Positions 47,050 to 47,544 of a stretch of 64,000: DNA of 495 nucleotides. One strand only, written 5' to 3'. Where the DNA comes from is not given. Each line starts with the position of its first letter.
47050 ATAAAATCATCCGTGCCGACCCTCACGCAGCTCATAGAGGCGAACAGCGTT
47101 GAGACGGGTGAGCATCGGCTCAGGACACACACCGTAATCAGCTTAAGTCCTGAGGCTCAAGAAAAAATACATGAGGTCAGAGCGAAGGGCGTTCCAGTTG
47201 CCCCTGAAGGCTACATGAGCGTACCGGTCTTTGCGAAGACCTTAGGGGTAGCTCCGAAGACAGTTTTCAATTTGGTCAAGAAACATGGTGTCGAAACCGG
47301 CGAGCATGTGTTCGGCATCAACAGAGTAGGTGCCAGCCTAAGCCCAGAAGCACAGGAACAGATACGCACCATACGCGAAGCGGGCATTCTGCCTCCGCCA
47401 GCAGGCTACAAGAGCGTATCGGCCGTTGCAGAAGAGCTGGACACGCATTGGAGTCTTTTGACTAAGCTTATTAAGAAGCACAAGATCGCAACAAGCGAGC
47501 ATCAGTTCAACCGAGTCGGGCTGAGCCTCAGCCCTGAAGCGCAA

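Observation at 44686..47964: SF2 helicase carrying ten tandem 63-65-aa HTH-like modules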

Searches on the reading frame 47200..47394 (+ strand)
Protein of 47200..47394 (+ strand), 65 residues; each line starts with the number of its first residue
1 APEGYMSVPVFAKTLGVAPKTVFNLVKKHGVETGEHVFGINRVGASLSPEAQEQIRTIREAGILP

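Call 19: search_solved_structures(query=A2, max_evalue=10, show_alignments=0)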
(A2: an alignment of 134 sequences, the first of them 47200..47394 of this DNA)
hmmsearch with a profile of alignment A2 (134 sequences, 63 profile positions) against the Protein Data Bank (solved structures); distinct sequences matched with E-value up to 10: 44.
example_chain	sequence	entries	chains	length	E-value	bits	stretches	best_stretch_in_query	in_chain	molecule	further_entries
5i41_B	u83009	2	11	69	0.0048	20.3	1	5-39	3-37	Chromosome-anchoring protein RacA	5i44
5li0_T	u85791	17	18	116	0.015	18.7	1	8-35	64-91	50S ribosomal protein L20 | Large ribosomal subunit protein bL20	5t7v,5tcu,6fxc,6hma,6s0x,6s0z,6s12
4wce_N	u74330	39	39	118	0.015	18.7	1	8-35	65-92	50S ribosomal protein L20 | Large ribosomal subunit protein bL20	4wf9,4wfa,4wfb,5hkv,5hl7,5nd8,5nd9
6mrs_A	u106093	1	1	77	0.1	16.1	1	21-61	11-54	Peak6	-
4l4u_A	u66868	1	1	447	0.1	16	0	14-32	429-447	Transcriptional regulator (NtrC family)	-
2osd_A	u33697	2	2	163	0.18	15.2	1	26-58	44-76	Hypothetical protein MJ1460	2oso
3rir_A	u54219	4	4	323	0.2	15.1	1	4-33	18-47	Biotin-[acetyl-CoA-carboxylase] ligase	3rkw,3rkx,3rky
6apw_A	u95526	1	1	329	0.21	15.1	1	4-33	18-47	Bifunctional ligase/repressor BirA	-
4dq2_A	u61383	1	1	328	0.21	15.1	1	4-33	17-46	Biotin-[acetyl-CoA-carboxylase] ligase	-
4ha8_A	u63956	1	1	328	0.21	15.1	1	4-33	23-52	Biotin-[acetyl-CoA-carboxylase] ligase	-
3v7c_A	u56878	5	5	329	0.21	15.1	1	4-33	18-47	Biotin ligase | Bifunctional ligase/repressor BirA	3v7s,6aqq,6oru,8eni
6ndl_A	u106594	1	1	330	0.21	15.1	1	4-33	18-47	Biotin Protein Ligase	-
3v7r_A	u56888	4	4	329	0.21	15.1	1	4-33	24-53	Biotin ligase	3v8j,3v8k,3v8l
2lvs_A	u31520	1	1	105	0.23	15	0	6-60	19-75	Putative uncharacterized protein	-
4ham_A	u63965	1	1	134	0.23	14.9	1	5-30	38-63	Lmo2241 protein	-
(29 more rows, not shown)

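Call 26: predict_structure(alignment_id=A2)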
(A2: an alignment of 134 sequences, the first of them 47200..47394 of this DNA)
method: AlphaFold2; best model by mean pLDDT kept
length: 65 residues; sequences in the alignment: 134
mean_pLDDT: 87.7   pTM: 0.71
mean pLDDT of the five models: 87.7, 84.0, 82.3, 82.2, 79.6
residues with pLDDT >= 90: 41; 70-90: 20; 50-70: 4; < 50: 0
segments of 3 or more residues with pLDDT < 50: none
pLDDT, mean of each block of 10 residues (from residue 1): 86 93 92 87 88 91 66
secondary structure, 60 per line:
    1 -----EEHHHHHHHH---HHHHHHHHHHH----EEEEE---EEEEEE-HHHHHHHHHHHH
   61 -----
elements in order: H8-15 H19-29 E34-38 E42-47 H49-60

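Call 28: fold_search(model_id=the predicted structure, library=pdb)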
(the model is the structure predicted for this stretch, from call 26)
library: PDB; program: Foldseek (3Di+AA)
matches with E <= 10: 1017; with E <= 0.001: 0
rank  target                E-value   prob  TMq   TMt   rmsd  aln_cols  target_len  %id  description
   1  4j2n_A                3.7e-02  0.99  0.49  0.58   3.6        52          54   21  Crystal Structure of mycobacteriophage Pukovnik Xis (released 2013-10-23)
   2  7lwr_A                4.5e-02  0.99  0.56  0.65   3.6        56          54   16  Structural and Biochemical Insight into Assembly of Molecular Motors Involved in Viral DNA Packaging (released 2022-03-09)
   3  1ub9                  5.2e-02  0.63  0.42  0.31   6.2        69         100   14  Structure of the transcriptional regulator homologue protein from Pyrococcus horikoshii OT3 (released 2004-05-04)
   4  4lhf                  5.5e-02  0.96  0.55  0.47   6.0        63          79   13  Crystal structure of a DNA binding protein from phage P2 (released 2014-03-05)
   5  3f72_B                5.5e-02  0.75  0.43  0.30   5.3        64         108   23  Crystal Structure of the Staphylococcus aureus pI258 CadC Metal Binding Site 2 Mutant (released 2009-04-07)
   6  5i44_A                5.9e-02  1.00  0.69  0.67   2.9        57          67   21  Structure of RacA-DNA complex; P21 form (released 2016-05-04)
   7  4j2n_C                5.9e-02  0.98  0.50  0.56   3.6        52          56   21  Crystal Structure of mycobacteriophage Pukovnik Xis (released 2013-10-23)
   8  5i44_I                6.3e-02  1.00  0.67  0.67   2.9        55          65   22  Structure of RacA-DNA complex; P21 form (released 2016-05-04)
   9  5i44_B                6.3e-02  0.99  0.65  0.63   3.1        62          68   22  Structure of RacA-DNA complex; P21 form (released 2016-05-04)
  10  3l09_B                6.3e-02  0.41  0.36  0.14   5.7        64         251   23  Crystal structure of Putative transcriptional regulator (JANN_22DEC04_CONTIG27_REVISED_GENE3569) from Jannaschia sp. C (released 2010-01-12)
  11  3l09_C                6.3e-02  0.41  0.36  0.14   5.7        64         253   23  Crystal structure of Putative transcriptional regulator (JANN_22DEC04_CONTIG27_REVISED_GENE3569) from Jannaschia sp. C (released 2010-01-12)
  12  3l09_A                6.7e-02  0.41  0.36  0.14   5.7        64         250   23  Crystal structure of Putative transcriptional regulator (JANN_22DEC04_CONTIG27_REVISED_GENE3569) from Jannaschia sp. C (released 2010-01-12)
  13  1s3j_B                7.2e-02  0.75  0.47  0.26   5.8        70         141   20  X-ray crystal structure of YusO protein from Bacillus subtilis (released 2004-04-13)
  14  5i44_K                7.7e-02  1.00  0.69  0.68   2.9        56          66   21  Structure of RacA-DNA complex; P21 form (released 2016-05-04)
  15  8dgl_B                7.7e-02  0.91  0.48  0.46   4.9        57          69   10  Crystal Structure of the RdfS Excisionase (released 2022-10-05)
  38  4b48                  2.1e-01  0.99  0.66  0.13   4.8        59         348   17  Bacterial translation initiation factor IF2 (1-363), complex with GTP (released 2013-05-29)
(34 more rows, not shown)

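Call 31: search_protein_representatives(alignment_id=A2)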
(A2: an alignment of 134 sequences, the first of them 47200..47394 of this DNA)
Query: 134 sequences, 63 profile positions. Proteins with E-value up to 0.001 (for the whole library): 2091; up to 1e-10: 583; up to 1e-30: 196. The best 150 are listed.
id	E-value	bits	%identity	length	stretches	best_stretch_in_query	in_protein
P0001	1.0e-219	727.1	-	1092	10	1-60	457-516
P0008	1.7e-157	527.9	-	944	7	2-60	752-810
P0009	3.4e-154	517.3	-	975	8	1-60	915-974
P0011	6.2e-104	356.3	-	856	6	1-61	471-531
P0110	8.0e-103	352.8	-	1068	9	1-59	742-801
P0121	4.1e-94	324.9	-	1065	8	1-61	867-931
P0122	1.3e-93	323.3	-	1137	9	2-57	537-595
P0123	1.2e-84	294.5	-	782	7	1-60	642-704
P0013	1.6e-84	294.1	-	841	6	1-58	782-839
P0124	5.9e-84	292.3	-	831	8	1-59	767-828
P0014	3.2e-83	290.0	-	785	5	1-58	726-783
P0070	7.4e-81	282.4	-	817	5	1-62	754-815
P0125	1.5e-79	278.2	-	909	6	1-57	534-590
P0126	2.2e-77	271.3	-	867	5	1-61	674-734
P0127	2.0e-76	268.2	-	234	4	1-58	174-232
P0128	2.3e-74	261.6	-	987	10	1-59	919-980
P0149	4.4e-59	212.7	-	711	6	1-60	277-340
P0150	6.1e-59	212.2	-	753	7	1-62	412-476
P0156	4.3e-55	199.9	-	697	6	1-61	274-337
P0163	3.0e-54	197.2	-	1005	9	1-60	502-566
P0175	5.3e-52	190.0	-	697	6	1-60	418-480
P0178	1.9e-50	185.0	-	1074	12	1-61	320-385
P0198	9.8e-46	169.9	-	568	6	2-59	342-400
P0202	2.9e-45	168.4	-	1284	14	1-27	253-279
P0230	5.2e-40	151.6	-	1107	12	1-60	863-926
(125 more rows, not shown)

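Call 33: search_protein_families(library=pfam, proteins=[P0124, P0128, P0149, P0156, P0163, P0178, P0202, P0230, P0121, P0198], max_evalue=0.001)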
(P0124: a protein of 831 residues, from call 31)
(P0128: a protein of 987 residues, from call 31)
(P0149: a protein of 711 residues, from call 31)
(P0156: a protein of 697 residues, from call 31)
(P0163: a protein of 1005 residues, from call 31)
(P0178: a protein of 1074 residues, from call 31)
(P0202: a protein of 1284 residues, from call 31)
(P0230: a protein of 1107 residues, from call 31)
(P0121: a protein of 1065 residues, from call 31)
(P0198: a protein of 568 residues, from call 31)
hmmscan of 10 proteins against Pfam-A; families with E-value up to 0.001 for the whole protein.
P0124 (831 aa): 10 families
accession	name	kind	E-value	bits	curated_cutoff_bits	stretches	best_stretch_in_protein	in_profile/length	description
PF08279.18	HTH_11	-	2.4e-17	63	25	0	699-741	14-50/55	HTH domain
PF00392.27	GntR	-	6.3e-11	42.2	27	0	754-795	6-48/64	Bacterial regulatory proteins, gntR family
PF16677.11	GP3_package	-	9.9e-09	35.8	29.4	0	606-651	7-53/105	DNA-packaging protein gp3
PF05043.19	Mga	-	1.6e-07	32.3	21.1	0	633-660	32-59/87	Mga helix-turn-helix domain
PF12802.13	MarR_2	-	2.4e-07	31.2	27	0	276-306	16-45/61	MarR family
PF13730.12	HTH_36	-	2.8e-06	27.5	25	0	773-796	27-50/55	Helix-turn-helix domain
PF08784.17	RPA_C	-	3.2e-06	28.3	22.6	0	242-308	31-96/106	Replication protein A C terminal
PF01325.25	Fe_dep_repress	-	3.8e-06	27.5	26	0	769-798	20-49/60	Iron dependent repressor, N-terminal DNA binding domain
PF01418.23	HTH_6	-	0.00018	21.9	28.3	0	772-795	35-58/77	Helix-turn-helix domain, rpiR family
PF13350.11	Y_phosphatase3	-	0.00061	20.3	22.2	0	595-617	164-238/240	Tyrosine phosphatase family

P0128 (987 aa): 7 families
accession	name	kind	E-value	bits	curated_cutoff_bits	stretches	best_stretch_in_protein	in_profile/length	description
PF08279.18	HTH_11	-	1.4e-10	41.4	25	0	361-392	13-43/55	HTH domain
PF19555.4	DUF6078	-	1.6e-10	41.9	27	0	800-845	87-131/145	Family of unknown function (DUF6078)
PF00392.27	GntR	-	1.9e-07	31.1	27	0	710-734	21-46/64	Bacterial regulatory proteins, gntR family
PF12802.13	MarR_2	-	1.9e-05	25.1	27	0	360-387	18-44/61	MarR family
PF13730.12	HTH_36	-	0.00011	22.4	25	0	649-669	31-51/55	Helix-turn-helix domain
PF00126.33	HTH_1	-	0.00012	22.4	26.6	0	370-392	20-42/60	Bacterial regulatory helix-turn-helix protein, lysR family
PF04157.22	EAP30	-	0.00056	20.1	26.8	0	654-735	129-208/219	EAP30/Vps36 family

P0149 (711 aa): 2 families
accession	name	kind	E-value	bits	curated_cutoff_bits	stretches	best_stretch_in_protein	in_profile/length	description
PF00392.27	GntR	-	6.9e-05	22.9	27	0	570-595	28-53/64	Bacterial regulatory proteins, gntR family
PF08279.18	HTH_11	-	0.00031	21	25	0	567-596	16-43/55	HTH domain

P0156 (697 aa): 2 families
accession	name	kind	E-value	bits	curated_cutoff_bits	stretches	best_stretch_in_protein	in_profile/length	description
PF19555.4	DUF6078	-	2.2e-06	28.5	27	0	294-350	89-141/145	Family of unknown function (DUF6078)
PF09862.15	DUF2089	-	0.00033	20.7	33.4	0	350-373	18-41/47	Domain of unknown function (DUF2089)-HTH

P0163 (1005 aa): 12 families
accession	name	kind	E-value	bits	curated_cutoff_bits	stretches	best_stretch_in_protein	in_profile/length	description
PF13730.12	HTH_36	-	6.7e-10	39.1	25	0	434-460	22-51/55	Helix-turn-helix domain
PF13545.12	HTH_Crp_2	-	2.1e-09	37.7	27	0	438-461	26-49/70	Crp-like helix-turn-helix domain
PF13412.12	HTH_24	-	2.5e-09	37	21.9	0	866-894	15-43/48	Winged helix-turn-helix DNA-binding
PF13551.12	HTH_29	-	3.8e-08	33.7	28.1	0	428-477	5-54/64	Winged helix-turn helix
PF13542.12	HTH_Tnp_ISL3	-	3.5e-07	30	27.4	0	435-456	27-48/51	Helix-turn-helix domain of transposase family ISL3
PF00392.27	GntR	-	6.7e-07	29.3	27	0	500-534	17-52/64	Bacterial regulatory proteins, gntR family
PF13384.12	HTH_23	-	8.7e-07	29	24.6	0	427-459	10-42/50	Homeodomain-like domain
PF12802.13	MarR_2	-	1.2e-06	29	27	0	427-462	14-48/61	MarR family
PF08279.18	HTH_11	-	4.8e-06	26.8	25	0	435-459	16-40/55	HTH domain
PF01047.28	MarR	-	5.5e-05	23.4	24.6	0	433-459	16-42/59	MarR family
PF00126.33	HTH_1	-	0.00034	20.9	26.6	0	430-477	9-56/60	Bacterial regulatory helix-turn-helix protein, lysR family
PF13518.12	HTH_28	-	0.00065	20.2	25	0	429-460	7-38/52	Helix-turn-helix domain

P0178 (1074 aa): 18 families
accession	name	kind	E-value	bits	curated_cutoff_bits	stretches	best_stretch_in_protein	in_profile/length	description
PF18740.7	EC042_2821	-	1.2e-11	45.4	24.9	0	1047-1070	65-88/97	EC042_2821-like Restriction Endonuclease-like domain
PF23324.1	DUF7086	-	5.2e-10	39.8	27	0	990-1048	37-95/134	Domain of unknown function (DUF7086)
PF22136.2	MpAgo_N-like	-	3.6e-08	33.9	27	0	685-719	3-37/65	Bacterial argonaute protein N-terminal domain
PF16677.11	GP3_package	-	4.3e-07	30.5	29.4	0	313-351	26-60/105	DNA-packaging protein gp3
PF03070.21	TENA_THI-4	-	8.7e-07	29.4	22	0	337-385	136-184/210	TENA/THI-4/PQQC family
PF07261.16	DnaB_2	-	3.2e-06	27.2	22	0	985-1004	27-46/74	Replication initiation and membrane attachment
PF13542.12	HTH_Tnp_ISL3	-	1e-05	25.3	27.4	0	741-760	30-49/51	Helix-turn-helix domain of transposase family ISL3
PF00816.26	Histone_HNS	-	1.5e-05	25.1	25.6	0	555-568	16-29/38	H-NS histone C-terminal domain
PF16448.10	LapD_MoxY_N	-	2.3e-05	24.7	25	0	339-360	68-89/124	LapD/MoxY periplasmic domain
PF08279.18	HTH_11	-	4.1e-05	23.8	25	0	872-892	15-34/55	HTH domain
PF08398.15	Phospholip_A2_4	-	4.7e-05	24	23.9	0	826-853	26-53/80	Phospholipase A2-like domain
PF13551.12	HTH_29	-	7.3e-05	23.2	28.1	0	735-761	10-36/64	Winged helix-turn helix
PF01047.28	MarR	-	0.00011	22.4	24.6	0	738-760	18-40/59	MarR family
PF13730.12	HTH_36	-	0.00012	22.2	25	0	737-759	25-47/55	Helix-turn-helix domain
PF11603.13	Sir1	-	0.00014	22.7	24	0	412-450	37-75/120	Sir1, ORC-binding domain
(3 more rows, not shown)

P0202 (1284 aa): 4 families
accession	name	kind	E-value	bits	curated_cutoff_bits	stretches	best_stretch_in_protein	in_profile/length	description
PF09713.15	A_thal_3526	-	6.1e-07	30.1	27.8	0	670-703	20-53/53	Plant protein 1589 of unknown function (A_thal_3526)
PF08280.17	HTH_Mga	-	0.0003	21.1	23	0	1008-1035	17-44/59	M protein trans-acting positive regulator (MGA) HTH domain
PF12872.13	OST-HTH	-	0.00042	20.6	23.8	0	986-1018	6-28/71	OST-HTH/LOTUS domain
PF09743.14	E3_UFM1_ligase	-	0.00063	19.9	23.2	0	682-766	25-102/272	E3 UFM1-protein ligase 1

P0230 (1107 aa): 6 families
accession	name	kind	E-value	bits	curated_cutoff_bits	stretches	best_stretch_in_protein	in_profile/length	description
PF01418.23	HTH_6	-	1.8e-10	41.1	28.3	0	51-86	28-62/77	Helix-turn-helix domain, rpiR family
PF16584.11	LolA_2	-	1.1e-08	35.5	26.8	0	507-540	39-72/152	Outer membrane lipoprotein carrier protein LolA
PF07106.19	TBPIP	-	8.3e-08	32.5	22.8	0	472-531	4-59/62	TBPIP/Hop2 winged helix domain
PF03465.20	eRF1_3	-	1.9e-07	31.9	25.8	0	232-314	10-101/106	eRF1 domain 3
PF02789.23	Peptidase_M17_N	-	1.8e-06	28.3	23.4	0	372-396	29-55/129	Cytosol aminopeptidase family, N-terminal domain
PF02898.20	NO_synthase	-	0.00012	21.6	22.7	0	555-591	233-269/362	Nitric oxide synthase, oxygenase domain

P0121 (1065 aa): 25 families
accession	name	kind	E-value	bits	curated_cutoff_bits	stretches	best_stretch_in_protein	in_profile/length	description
PF04851.21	ResIII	-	6.4e-23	81.9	22.5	1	86-255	3-163/164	Type III restriction enzyme, res subunit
PF13412.12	HTH_24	-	1e-16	60.7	21.9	0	803-832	16-45/48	Winged helix-turn-helix DNA-binding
PF08279.18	HTH_11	-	2.3e-16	59.9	25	0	804-843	15-52/55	HTH domain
PF18766.7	SWI2_SNF2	-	4.8e-14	53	26.7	1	112-302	16-203/221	SWI2/SNF2 ATPase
PF13518.12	HTH_28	-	2.7e-13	50.2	25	0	806-843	14-50/52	Helix-turn-helix domain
PF13551.12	HTH_29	-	9e-13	48.6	28.1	0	806-852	13-62/64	Winged helix-turn helix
PF00270.35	DEAD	-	1e-10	42.1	26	1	118-258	18-163/167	DEAD/DEAH box helicase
PF01325.25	Fe_dep_repress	-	4.4e-10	40.1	26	0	803-832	21-50/60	Iron dependent repressor, N-terminal DNA binding domain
PF00271.37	Helicase_C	-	9.5e-10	39.2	23.5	1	369-441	37-109/110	Helicase conserved C-terminal domain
PF12802.13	MarR_2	-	1.1e-08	35.5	27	0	730-765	14-48/61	MarR family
PF13384.12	HTH_23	-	1.5e-08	34.6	24.6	0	806-834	19-47/50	Homeodomain-like domain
PF08220.18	HTH_DeoR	-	1.8e-07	31.3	21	0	530-550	12-32/57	DeoR-like helix-turn-helix domain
PF01047.28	MarR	-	3.2e-06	27.4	24.6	0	807-832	20-45/59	MarR family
PF14493.12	HTH_40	-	4.1e-06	27.4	27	0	739-797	14-65/89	Helix-turn-helix domain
PF02082.26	Rrf2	-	5.9e-06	26.9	30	0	735-765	21-51/132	Iron-dependent Transcriptional regulator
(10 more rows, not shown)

P0198 (568 aa): 2 families
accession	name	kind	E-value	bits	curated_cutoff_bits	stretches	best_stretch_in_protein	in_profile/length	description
PF04760.21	IF2_N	-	4.6e-06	26.7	25.3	0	345-372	3-30/53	Translation initiation factor IF-2, N-terminal region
PF13412.12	HTH_24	-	0.00051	20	21.9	0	32-55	18-41/48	Winged helix-turn-helix DNA-binding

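Call 37: search_protein_families(library=padloc, proteins=[P0149, P0128, P0121], max_evalue=0.001)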
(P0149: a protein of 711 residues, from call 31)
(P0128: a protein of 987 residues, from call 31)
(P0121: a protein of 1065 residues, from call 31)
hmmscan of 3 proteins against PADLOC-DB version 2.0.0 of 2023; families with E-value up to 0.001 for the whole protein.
P0149 (711 aa): 1 family
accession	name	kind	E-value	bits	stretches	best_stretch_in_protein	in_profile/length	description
PDLC04133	mad1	-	0.0009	17.5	0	349-370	2-23/60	mads_1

P0128 (987 aa): 0 families

P0121 (1065 aa): 21 families
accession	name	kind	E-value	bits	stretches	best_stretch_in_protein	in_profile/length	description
PDLC02706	PbeA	-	1.7e-20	71.2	2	313-452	535-670/722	PbeA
PDLC02707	PbeA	-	8.8e-19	65.5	1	103-454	257-630/672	PbeA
PDLC03658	mREase_IV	-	1.6e-18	63.9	1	179-453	297-557/953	Type IV methyl-directed restriction enzyme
PDLC02704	PbeA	-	7.3e-18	62.4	2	111-292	267-460/682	PbeA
PDLC03659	mREase_IV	-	4.2e-15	52.7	1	212-455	330-567/945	Type IV methyl-directed restriction enzyme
PDLC04133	mad1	-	2.1e-09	35.6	0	737-759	5-27/60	mads_1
PDLC01044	Csa3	-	2.1e-09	35.5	0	731-765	143-177/194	Type I-A associated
PDLC01268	CasR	-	2.4e-09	35.4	0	733-765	133-165/179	"CAS-I,CAS-II,CAS-III,CAS-IV,CAS-V,CAS-VI; associated_signaling"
PDLC01434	CasR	-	3.6e-09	34.7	0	805-844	142-179/191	"CAS-I,CAS-II,CAS-III,CAS-IV,CAS-V,CAS-VI; associated_signaling"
PDLC03048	REase_I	-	5.4e-09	32.7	1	111-282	266-442/976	Type I restriction enzyme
PDLC03597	REase_MTase_IIG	-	4.3e-07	25.8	0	196-237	298-341/1646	Type IIG restriction enzyme-methyltransferase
PDLC01438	Csa3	-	2.6e-06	25.7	0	680-857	81-210/305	"CAS-I,CAS-II,CAS-III,CAS-IV,CAS-V,CAS-VI; associated_signaling"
PDLC02705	PbeA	-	5.7e-06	22.8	1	374-448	553-627/691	PbeA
PDLC03045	REase_I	-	7.3e-06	22.2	1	117-259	287-428/995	Type I restriction enzyme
PDLC01848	CARF3--CARF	-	7.8e-06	23.7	0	730-765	143-177/197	-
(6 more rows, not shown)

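Call 38: search_protein_families(library=phrogs, proteins=[P0149, P0128, window:47200-47394:+], max_evalue=0.001)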
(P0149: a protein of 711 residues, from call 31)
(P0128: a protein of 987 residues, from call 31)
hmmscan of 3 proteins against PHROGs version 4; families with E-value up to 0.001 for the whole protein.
P0149 (711 aa): 0 families

P0128 (987 aa): 3 families
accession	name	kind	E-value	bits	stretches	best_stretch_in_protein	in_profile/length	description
phrog_87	-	other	1.4e-06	29.2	0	648-687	145-189/227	metallo-protease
phrog_6783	-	unknown function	6.9e-06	27.6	0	541-575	45-79/83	-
phrog_31491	-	unknown function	0.00028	21.9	0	871-888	21-38/64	-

window:47200-47394:+ (65 aa): 0 families

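Call 62: find_homologous_proteins(query=A2, max_evalue=0.000001)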
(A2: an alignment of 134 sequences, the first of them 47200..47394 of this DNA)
Query A2 (134 sequences): 189 candidates shared short words with the query, none scored E <= 0.000001.

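Call 65: find_encoding_contigs(protein=P0150, flank=8000, max_places=1)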
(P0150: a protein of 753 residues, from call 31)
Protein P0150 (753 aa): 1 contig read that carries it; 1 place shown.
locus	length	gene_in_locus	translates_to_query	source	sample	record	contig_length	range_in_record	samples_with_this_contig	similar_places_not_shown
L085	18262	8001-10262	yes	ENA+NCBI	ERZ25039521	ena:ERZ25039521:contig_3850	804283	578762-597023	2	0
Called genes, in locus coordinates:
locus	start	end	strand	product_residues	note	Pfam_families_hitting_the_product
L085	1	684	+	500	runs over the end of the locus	PF03116:NQR2_RnfD_RnfE (weak), PF00175:NAD_binding_1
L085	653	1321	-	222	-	PF06197:DUF998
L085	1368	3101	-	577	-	-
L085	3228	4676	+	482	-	-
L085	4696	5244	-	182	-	-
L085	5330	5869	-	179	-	-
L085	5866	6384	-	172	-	PF04542:Sigma70_r2, PF08281:Sigma70_r4_2, PF04545:Sigma70_r4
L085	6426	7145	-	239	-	-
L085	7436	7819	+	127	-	-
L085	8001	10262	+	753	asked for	PF12802:MarR_2 (faint), PF08279:HTH_11 (faint), PF13384:HTH_23 (faint)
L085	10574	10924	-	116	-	PF13828:DUF4190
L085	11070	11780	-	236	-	-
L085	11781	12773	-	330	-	-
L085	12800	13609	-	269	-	-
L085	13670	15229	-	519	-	PF07690:MFS_1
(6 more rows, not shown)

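Call 66: find_encoding_contigs(protein=P0175, flank=8000, max_places=1)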
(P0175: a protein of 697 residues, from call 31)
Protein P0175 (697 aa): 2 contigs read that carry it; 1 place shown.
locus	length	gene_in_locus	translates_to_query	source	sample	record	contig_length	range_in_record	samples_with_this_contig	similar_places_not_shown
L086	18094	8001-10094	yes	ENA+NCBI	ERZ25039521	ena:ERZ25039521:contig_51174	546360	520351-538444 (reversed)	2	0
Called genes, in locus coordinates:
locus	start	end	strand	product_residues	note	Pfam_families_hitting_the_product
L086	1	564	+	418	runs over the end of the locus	PF00579:tRNA-synt_1b, PF22421:SYY_C-terminal (weak)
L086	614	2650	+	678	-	PF17191:RecG_wedge, PF01336:tRNA_anti-codon (weak), PF04851:ResIII, PF00176:SNF2-rel_dom (weak), PF00270:DEAD, PF00271:Helicase_C, PF22590:Cas3-like_C_2 (weak), PF19833:RecG_dom3_C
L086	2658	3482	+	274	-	-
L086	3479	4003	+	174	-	PF03602:Cons_hypoth95, PF01170:UPF0020 (faint), PF05175:MTS (weak), PF13847:Methyltransf_31, PF09445:Methyltransf_15 (faint)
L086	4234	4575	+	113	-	-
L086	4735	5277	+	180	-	-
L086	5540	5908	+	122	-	-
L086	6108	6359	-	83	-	-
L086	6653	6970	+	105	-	-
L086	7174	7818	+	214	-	-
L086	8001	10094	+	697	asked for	PF12802:MarR_2 (faint), PF23438:DUF7123 (faint), PF00126:HTH_1 (faint), PF01325:Fe_dep_repress (faint), PF08220:HTH_DeoR (faint), PF08279:HTH_11 (faint), PF13404:HTH_AsnC-type (faint), PF13412:HTH_24 (faint), +4 more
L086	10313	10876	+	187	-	-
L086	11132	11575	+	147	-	-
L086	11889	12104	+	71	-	-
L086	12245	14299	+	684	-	PF19264:DUF5907 (weak)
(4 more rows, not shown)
